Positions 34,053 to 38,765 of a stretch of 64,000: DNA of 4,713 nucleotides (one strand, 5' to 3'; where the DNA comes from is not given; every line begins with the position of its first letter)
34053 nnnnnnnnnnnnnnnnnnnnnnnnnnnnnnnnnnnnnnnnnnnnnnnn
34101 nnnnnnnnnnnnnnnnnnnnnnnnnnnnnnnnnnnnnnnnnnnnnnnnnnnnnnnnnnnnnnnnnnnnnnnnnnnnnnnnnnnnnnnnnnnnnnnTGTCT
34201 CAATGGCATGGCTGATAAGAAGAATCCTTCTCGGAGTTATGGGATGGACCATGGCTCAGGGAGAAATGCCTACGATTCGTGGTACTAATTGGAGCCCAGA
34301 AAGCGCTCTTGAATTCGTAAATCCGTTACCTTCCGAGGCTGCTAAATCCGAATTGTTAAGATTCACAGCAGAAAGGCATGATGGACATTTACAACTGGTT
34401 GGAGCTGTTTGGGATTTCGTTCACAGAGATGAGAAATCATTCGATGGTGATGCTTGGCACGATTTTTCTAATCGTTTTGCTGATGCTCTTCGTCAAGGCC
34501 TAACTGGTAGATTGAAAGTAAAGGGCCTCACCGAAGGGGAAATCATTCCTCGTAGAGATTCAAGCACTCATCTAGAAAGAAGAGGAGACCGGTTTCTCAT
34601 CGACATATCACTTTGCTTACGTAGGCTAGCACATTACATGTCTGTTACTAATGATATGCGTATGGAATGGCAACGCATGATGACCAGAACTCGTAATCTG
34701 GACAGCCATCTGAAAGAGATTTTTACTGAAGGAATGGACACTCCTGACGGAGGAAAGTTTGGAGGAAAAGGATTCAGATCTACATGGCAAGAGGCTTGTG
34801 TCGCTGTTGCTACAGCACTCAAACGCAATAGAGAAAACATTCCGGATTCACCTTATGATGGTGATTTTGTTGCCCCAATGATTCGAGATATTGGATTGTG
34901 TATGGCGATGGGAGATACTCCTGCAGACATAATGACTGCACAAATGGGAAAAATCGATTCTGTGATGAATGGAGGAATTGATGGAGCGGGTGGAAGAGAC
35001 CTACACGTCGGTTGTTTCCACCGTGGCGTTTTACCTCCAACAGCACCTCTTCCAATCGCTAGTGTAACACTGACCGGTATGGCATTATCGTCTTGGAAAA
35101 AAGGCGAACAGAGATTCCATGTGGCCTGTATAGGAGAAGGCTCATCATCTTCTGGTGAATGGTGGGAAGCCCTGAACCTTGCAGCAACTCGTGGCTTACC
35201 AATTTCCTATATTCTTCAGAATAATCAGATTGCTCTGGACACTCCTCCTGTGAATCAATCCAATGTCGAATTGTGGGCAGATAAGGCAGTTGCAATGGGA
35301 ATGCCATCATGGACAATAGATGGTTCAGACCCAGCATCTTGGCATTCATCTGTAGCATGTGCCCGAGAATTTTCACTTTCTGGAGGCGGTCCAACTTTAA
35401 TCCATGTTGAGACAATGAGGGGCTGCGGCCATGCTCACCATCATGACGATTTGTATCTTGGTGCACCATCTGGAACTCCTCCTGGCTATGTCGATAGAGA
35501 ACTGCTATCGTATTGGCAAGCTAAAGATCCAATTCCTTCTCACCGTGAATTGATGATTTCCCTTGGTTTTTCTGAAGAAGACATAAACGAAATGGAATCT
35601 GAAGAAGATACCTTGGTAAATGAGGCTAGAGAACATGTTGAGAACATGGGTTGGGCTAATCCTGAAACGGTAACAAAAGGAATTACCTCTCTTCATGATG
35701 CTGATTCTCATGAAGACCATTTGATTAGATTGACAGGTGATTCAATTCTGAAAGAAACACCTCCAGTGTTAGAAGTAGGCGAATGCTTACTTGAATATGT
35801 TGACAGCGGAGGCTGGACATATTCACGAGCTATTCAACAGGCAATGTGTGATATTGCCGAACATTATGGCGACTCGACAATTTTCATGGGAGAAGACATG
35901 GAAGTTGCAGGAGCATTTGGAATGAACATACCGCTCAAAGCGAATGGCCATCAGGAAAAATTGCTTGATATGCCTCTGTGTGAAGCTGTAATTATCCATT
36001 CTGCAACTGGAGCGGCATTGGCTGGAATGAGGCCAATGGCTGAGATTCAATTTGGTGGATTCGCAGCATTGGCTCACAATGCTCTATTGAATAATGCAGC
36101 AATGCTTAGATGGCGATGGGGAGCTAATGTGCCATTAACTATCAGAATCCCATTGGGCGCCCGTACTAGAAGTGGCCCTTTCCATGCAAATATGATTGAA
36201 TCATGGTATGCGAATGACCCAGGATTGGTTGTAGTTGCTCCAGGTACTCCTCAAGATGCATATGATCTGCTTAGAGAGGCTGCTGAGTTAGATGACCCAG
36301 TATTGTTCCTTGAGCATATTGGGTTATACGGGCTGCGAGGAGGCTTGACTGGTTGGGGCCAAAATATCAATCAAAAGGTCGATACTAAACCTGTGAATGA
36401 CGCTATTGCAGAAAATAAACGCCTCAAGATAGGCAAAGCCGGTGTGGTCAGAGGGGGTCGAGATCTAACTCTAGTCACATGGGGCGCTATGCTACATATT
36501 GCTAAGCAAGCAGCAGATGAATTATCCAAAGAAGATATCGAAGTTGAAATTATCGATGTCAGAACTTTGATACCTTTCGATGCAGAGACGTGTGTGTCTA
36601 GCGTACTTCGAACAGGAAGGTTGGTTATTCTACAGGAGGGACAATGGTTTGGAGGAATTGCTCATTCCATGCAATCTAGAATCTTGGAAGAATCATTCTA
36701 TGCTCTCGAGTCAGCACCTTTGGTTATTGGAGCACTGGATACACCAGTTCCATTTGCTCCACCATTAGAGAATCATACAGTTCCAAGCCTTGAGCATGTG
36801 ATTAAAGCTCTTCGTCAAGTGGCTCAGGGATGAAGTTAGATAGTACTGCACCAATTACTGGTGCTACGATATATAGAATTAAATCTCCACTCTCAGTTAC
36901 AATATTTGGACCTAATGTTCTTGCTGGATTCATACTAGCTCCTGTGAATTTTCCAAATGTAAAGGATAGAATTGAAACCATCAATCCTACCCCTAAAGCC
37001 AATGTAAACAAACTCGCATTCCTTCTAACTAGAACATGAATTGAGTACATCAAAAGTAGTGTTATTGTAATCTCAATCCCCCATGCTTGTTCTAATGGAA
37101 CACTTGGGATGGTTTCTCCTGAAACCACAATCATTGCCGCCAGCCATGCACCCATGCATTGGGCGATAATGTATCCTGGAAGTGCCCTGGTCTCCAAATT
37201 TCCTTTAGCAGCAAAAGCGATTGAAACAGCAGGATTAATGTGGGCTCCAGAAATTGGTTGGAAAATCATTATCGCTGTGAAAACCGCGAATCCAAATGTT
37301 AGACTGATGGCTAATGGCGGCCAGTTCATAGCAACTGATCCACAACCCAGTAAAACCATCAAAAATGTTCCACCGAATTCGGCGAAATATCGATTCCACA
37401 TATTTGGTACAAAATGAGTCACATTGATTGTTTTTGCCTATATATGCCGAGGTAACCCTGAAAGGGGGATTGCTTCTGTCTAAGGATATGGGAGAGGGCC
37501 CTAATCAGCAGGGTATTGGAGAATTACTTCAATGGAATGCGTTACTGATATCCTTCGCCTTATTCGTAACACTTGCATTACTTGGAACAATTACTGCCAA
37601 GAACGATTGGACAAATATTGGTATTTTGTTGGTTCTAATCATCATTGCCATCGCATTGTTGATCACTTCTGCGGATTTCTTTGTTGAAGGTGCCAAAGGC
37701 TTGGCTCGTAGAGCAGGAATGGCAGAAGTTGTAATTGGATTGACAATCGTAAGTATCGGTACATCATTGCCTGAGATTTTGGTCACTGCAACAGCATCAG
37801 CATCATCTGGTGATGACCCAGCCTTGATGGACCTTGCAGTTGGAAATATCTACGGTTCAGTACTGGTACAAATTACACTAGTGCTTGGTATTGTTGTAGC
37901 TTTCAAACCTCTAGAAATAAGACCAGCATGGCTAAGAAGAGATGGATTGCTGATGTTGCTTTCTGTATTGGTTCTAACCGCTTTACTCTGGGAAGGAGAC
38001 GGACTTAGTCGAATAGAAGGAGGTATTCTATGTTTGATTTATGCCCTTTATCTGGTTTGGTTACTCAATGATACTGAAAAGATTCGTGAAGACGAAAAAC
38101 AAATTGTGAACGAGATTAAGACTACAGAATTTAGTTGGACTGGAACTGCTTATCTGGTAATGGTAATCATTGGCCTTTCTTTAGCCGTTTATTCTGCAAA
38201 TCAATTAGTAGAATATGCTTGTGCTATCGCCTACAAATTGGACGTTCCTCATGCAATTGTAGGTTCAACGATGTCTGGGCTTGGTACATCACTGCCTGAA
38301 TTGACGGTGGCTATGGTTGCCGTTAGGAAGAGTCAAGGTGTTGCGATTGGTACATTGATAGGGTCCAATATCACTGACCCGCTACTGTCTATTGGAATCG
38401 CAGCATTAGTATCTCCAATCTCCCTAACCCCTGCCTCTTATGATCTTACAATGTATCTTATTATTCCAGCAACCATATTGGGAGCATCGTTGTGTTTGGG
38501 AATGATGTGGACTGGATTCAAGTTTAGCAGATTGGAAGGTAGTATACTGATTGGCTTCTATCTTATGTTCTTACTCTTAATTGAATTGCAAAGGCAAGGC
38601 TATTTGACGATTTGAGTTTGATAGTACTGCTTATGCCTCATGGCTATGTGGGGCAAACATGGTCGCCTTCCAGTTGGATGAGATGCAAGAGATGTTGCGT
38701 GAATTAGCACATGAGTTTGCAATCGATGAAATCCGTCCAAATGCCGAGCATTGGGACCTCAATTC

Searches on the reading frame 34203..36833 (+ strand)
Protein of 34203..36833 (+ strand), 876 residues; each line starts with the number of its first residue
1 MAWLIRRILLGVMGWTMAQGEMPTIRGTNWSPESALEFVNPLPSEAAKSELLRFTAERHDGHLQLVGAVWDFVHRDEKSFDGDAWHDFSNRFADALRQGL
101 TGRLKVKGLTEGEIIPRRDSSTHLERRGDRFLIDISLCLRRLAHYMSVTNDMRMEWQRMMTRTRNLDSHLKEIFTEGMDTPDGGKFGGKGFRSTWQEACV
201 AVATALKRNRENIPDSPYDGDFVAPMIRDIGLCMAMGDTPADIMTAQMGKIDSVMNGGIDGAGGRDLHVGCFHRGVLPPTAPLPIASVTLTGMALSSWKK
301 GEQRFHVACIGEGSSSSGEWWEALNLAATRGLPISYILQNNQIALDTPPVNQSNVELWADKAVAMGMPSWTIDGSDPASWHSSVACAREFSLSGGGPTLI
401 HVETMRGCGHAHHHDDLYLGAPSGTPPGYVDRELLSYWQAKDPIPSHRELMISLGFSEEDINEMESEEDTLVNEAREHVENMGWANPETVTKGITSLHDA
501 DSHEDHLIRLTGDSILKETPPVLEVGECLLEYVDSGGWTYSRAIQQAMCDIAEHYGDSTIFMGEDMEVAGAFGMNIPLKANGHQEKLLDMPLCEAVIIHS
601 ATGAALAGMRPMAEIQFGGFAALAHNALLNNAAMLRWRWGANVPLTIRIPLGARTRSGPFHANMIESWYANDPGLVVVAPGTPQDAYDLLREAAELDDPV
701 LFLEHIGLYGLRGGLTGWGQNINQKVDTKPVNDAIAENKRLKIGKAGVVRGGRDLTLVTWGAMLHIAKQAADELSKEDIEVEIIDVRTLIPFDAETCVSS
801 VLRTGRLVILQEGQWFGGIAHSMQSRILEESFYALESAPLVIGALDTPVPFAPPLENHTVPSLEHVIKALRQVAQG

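Call 15: search_protein_families(library=pfam, proteins=[window:34203-36833:+])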
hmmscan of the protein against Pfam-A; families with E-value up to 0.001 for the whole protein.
window:34203-36833:+ (876 aa): 4 families
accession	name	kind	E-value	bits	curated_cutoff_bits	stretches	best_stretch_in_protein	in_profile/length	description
PF00676.26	E1_dh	-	1.8e-35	122.8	22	1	219-487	45-299/300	Dehydrogenase E1 component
PF02780.25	Transketolase_C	-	1.7e-29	102.7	25.9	1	744-866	1-124/124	Transketolase, C-terminal domain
PF02779.29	Transket_pyr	-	1.3e-21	77.4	27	1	539-709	4-172/174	Transketolase, pyrimidine binding domain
PF13292.11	DXP_synthase_N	-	0.0001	22.1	21.2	1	291-346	121-176/274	1-deoxy-D-xylulose-5-phosphate synthase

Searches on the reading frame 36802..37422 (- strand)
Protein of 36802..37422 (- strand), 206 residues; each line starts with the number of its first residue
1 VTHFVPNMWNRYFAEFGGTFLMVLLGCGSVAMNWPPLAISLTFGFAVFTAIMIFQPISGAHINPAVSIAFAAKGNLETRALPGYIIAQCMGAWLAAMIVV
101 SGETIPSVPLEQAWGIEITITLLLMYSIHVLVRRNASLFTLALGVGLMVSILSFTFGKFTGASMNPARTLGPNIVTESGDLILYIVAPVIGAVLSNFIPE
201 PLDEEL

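Call 72: search_protein_families(library=pfam, proteins=[window:36802-37422:-], max_evalue=0.001)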
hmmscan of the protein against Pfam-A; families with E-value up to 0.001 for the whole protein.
window:36802-37422:- (206 aa): 1 family
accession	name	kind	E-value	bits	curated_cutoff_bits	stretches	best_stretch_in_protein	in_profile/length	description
PF00230.25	MIP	-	5.1e-37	128.2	25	1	7-198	6-221/222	Major intrinsic protein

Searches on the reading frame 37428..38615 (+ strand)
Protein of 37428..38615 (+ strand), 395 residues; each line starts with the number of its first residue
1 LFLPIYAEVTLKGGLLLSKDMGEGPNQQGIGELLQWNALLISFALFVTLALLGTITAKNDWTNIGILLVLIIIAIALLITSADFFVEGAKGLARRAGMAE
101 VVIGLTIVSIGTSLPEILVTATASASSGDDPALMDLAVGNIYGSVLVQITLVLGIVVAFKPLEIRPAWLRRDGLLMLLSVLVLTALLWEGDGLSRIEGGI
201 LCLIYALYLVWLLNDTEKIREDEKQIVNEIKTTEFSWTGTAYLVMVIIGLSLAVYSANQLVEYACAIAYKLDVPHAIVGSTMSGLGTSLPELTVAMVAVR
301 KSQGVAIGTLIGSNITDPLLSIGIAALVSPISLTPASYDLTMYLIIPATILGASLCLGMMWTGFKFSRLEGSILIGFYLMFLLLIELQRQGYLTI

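Call 15: search_protein_families(library=pfam, proteins=[window:37428-38615:+])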
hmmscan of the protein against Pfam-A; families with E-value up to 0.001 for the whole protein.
window:37428-38615:+ (395 aa): 1 family
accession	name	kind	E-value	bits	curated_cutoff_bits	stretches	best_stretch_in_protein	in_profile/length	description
PF01699.29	Na_Ca_ex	-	9.5e-48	162.4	24.9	2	67-213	2-150/151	Sodium/calcium exchanger protein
